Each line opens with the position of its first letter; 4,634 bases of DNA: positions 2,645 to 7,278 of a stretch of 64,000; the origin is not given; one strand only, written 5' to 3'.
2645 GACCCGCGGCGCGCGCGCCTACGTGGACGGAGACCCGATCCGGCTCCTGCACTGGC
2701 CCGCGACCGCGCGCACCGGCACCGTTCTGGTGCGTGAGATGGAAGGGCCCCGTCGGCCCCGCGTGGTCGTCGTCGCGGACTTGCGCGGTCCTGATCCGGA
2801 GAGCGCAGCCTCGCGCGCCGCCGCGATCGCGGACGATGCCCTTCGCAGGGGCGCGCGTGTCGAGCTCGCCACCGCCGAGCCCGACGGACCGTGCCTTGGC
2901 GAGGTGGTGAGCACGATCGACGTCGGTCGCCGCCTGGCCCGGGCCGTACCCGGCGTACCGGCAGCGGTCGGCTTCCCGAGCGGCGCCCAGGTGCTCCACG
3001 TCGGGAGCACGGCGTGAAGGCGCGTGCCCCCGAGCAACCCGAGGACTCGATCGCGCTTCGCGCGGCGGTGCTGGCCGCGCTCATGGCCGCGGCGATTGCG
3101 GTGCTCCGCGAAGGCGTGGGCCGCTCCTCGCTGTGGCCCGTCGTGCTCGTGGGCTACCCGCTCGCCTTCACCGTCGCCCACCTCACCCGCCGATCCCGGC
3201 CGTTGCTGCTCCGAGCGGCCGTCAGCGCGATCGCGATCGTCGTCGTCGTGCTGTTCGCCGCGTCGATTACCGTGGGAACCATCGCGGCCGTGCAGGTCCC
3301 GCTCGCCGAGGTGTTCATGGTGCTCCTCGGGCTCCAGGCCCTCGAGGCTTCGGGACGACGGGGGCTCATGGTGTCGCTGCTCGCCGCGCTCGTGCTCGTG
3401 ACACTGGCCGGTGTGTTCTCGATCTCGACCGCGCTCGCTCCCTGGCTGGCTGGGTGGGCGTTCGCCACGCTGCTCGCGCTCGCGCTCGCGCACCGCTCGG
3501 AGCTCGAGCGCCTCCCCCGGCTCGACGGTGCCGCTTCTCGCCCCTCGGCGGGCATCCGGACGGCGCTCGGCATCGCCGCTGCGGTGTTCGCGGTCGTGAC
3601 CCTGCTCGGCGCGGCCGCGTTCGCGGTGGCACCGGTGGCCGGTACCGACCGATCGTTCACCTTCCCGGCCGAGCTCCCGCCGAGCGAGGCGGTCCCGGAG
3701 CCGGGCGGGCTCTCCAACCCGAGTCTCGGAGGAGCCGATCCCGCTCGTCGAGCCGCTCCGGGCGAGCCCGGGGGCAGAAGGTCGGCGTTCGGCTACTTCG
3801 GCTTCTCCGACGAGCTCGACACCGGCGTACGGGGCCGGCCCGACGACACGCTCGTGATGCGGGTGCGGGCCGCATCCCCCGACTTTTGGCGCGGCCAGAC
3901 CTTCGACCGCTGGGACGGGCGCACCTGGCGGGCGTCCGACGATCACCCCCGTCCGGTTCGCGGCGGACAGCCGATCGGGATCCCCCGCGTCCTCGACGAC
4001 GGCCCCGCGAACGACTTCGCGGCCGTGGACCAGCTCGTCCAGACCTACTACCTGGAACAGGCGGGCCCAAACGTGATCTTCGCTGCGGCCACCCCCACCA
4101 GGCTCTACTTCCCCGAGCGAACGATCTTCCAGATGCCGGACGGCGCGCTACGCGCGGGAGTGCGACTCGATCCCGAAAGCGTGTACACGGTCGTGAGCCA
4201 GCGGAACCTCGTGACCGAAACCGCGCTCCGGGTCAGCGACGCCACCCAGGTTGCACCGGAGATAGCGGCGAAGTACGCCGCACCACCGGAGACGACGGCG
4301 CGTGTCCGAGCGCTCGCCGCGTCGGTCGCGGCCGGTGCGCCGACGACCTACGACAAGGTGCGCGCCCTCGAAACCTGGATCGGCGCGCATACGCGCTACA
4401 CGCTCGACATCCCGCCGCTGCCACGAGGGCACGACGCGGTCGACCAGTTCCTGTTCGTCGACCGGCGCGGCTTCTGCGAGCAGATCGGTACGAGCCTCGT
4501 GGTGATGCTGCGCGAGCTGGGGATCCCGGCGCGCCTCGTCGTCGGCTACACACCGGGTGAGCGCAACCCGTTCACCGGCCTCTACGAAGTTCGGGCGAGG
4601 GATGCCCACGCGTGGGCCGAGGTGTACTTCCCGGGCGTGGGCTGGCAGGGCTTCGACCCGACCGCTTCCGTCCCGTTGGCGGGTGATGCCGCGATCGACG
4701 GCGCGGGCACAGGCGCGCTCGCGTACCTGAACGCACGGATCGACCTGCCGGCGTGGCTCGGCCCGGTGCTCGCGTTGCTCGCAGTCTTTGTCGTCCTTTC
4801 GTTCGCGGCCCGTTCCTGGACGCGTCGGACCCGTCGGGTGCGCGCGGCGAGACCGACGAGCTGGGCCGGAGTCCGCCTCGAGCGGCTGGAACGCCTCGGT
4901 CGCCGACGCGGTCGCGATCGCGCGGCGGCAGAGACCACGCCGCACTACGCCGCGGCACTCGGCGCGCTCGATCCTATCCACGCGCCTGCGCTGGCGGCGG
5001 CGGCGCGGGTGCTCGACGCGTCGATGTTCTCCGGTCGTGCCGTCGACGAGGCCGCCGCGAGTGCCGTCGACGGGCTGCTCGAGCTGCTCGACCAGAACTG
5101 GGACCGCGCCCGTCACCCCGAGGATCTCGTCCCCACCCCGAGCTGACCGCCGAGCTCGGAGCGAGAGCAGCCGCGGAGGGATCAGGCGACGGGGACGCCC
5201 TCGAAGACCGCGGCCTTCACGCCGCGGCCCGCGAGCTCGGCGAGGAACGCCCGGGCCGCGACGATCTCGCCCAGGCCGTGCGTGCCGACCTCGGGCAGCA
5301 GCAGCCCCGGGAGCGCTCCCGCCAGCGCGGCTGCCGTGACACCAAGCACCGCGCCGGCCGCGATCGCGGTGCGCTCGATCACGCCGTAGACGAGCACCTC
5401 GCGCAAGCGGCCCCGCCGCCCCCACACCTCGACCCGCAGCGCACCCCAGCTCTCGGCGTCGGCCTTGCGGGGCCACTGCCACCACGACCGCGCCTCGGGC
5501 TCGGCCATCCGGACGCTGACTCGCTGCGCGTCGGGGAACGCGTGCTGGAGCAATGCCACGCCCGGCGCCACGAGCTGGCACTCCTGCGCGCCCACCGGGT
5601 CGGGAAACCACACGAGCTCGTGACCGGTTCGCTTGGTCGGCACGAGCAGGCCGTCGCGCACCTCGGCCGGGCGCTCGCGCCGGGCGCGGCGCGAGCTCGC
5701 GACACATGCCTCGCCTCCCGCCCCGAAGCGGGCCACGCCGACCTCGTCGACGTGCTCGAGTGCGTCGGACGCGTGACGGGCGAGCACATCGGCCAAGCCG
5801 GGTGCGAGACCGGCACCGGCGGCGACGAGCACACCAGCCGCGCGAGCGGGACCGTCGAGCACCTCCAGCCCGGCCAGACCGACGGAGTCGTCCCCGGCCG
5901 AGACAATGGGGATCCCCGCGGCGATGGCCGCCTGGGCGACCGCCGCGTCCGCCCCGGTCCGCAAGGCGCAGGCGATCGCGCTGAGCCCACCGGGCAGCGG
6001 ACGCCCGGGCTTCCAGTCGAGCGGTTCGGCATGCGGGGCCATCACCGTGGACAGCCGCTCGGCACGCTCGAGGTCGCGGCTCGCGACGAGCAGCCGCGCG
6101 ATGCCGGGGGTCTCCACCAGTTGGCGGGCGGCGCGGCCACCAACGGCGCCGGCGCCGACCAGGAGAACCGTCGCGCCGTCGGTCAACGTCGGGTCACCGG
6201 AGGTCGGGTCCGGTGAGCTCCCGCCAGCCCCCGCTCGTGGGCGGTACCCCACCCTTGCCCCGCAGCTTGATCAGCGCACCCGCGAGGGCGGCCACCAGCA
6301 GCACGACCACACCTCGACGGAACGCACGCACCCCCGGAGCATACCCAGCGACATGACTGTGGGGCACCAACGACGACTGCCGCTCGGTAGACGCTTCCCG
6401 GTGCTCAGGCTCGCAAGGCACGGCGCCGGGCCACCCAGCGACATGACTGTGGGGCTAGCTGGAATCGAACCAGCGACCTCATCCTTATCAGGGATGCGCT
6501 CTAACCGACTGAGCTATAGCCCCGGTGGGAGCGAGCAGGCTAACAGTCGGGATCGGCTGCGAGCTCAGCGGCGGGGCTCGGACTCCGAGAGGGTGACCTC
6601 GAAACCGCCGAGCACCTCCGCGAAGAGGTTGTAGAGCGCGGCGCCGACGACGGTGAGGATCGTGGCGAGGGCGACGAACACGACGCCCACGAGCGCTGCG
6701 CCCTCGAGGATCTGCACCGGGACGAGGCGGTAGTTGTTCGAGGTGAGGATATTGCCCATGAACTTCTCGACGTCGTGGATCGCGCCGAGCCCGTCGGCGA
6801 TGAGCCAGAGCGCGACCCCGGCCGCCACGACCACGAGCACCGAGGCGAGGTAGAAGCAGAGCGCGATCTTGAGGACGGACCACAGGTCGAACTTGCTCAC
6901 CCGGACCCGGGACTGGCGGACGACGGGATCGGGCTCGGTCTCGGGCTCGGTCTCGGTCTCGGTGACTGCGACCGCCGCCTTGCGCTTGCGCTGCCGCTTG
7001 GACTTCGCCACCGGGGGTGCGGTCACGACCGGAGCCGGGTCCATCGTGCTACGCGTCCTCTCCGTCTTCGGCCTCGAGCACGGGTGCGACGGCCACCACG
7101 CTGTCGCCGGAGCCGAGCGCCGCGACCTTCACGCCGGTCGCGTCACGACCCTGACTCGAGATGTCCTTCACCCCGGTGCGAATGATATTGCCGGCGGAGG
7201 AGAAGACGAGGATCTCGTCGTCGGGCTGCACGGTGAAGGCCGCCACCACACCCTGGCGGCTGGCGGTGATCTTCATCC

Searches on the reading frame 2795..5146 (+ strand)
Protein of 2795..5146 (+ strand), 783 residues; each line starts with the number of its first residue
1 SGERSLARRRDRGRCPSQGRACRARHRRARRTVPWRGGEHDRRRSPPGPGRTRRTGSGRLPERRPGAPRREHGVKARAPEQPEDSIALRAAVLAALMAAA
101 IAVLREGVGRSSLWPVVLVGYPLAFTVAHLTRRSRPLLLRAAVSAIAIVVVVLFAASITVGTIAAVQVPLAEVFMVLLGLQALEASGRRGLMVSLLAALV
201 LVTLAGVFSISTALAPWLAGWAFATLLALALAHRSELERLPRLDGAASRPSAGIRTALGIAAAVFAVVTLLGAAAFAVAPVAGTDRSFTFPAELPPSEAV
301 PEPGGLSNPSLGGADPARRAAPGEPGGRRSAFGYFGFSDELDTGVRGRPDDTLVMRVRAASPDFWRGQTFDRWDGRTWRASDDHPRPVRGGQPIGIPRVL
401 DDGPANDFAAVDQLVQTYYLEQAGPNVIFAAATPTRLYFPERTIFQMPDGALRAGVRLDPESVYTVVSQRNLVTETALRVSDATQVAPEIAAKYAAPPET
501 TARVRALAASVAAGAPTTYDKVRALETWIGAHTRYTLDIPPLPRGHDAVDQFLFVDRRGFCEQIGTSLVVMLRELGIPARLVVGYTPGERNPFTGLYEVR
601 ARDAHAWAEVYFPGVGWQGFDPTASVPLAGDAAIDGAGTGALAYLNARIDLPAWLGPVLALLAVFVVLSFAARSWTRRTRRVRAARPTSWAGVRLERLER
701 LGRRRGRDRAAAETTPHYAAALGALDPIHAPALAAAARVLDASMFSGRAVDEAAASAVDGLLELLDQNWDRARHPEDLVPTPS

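Call 34: search_protein_families(library=pfam, proteins=[window:2795-5146:+], max_evalue=0.001)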
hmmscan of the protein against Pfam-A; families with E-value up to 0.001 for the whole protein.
window:2795-5146:+ (783 aa): 2 families
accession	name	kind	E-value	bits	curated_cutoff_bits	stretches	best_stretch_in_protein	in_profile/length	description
PF01841.26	Transglut_core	-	1.2e-27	96.7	23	1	505-622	1-108/108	Transglutaminase-like superfamily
PF11992.13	TgpA_N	-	1.7e-20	73.8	30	1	95-473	1-331/333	TgpA N-terminal domain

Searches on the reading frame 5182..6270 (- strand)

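Call 34: search_protein_families(library=pfam, proteins=[window:5182-6270:-], max_evalue=0.001)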
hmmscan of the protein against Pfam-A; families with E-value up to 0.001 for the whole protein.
window:5182-6270:- (362 aa): 2 families
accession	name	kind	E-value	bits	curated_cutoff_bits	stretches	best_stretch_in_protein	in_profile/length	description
PF01488.26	Shikimate_DH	-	1.3e-05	25.7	24.3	1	31-77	11-56/138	Shikimate / quinate 5-dehydrogenase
PF03435.24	Sacchrp_dh_NADP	-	0.00053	20.8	25.1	0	35-110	1-60/129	Saccharopine dehydrogenase NADP binding domain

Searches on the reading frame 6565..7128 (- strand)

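Call 34: search_protein_families(library=pfam, proteins=[window:6565-7128:-], max_evalue=0.001)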
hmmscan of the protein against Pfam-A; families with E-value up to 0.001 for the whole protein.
window:6565-7128:- (187 aa): 1 family
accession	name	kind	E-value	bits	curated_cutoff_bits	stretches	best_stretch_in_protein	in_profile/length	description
PF12089.13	DUF3566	-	2.4e-21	76.7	22.2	1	71-182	2-118/118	Transmembrane domain of unknown function (DUF3566)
